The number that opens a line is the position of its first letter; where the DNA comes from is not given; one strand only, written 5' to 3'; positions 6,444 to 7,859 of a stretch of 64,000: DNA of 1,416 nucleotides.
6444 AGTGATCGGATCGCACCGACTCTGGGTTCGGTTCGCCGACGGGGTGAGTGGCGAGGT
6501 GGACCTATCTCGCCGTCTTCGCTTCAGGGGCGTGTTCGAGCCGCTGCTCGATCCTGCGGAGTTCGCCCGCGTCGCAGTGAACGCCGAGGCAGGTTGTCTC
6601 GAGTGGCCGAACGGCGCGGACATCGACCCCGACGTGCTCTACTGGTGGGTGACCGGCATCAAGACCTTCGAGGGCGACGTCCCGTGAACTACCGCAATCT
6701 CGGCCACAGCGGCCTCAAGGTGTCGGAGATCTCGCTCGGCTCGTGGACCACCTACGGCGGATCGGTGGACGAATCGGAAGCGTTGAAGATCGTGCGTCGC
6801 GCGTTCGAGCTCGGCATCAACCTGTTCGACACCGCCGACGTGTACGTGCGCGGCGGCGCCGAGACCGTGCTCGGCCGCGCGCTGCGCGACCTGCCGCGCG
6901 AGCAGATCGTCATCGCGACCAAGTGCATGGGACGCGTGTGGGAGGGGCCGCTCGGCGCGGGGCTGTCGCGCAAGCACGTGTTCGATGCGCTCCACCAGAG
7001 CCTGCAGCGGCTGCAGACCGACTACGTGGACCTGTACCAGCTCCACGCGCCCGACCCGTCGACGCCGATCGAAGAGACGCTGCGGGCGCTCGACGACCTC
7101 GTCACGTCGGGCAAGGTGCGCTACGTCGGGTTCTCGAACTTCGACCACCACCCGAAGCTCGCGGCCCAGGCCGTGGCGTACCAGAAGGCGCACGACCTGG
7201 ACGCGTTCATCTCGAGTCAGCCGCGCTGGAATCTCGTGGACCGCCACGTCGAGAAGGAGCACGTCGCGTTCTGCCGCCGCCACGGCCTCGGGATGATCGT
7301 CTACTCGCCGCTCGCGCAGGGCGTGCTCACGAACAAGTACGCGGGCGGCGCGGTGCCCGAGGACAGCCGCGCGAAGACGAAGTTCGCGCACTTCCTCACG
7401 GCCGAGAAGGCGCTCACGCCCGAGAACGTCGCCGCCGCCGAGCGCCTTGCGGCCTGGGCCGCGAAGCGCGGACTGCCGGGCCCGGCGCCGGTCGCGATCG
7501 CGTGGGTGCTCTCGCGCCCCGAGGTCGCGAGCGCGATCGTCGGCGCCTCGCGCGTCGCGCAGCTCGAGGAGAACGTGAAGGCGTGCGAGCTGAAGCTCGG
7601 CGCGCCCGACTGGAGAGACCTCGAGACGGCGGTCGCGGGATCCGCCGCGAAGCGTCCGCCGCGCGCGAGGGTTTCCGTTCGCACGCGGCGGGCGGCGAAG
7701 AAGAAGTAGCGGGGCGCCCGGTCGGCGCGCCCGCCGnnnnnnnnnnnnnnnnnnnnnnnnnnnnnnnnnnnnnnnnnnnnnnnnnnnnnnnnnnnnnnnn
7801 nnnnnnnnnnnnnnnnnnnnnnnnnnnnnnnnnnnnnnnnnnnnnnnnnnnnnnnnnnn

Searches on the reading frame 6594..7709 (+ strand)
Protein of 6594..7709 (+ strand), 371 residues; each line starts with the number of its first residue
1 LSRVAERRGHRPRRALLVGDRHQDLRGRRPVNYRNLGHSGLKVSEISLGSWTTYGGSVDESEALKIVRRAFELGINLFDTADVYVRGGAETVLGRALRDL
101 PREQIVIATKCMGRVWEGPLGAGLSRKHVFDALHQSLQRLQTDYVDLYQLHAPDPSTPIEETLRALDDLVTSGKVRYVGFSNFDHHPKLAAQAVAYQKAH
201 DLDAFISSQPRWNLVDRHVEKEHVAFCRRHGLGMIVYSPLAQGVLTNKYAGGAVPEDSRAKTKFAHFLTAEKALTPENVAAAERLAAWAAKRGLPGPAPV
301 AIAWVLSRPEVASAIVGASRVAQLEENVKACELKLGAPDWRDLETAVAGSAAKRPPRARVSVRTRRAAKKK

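Call 59: search_protein_families(library=pfam, proteins=[window:6594-7709:+], max_evalue=0.0001)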
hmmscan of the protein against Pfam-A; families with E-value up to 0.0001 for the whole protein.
window:6594-7709:+ (371 aa): 1 family
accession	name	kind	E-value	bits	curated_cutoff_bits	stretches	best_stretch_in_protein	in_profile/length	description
PF00248.27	Aldo_ket_red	-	1.6e-82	277.4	24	1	45-345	1-288/291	Aldo/keto reductase family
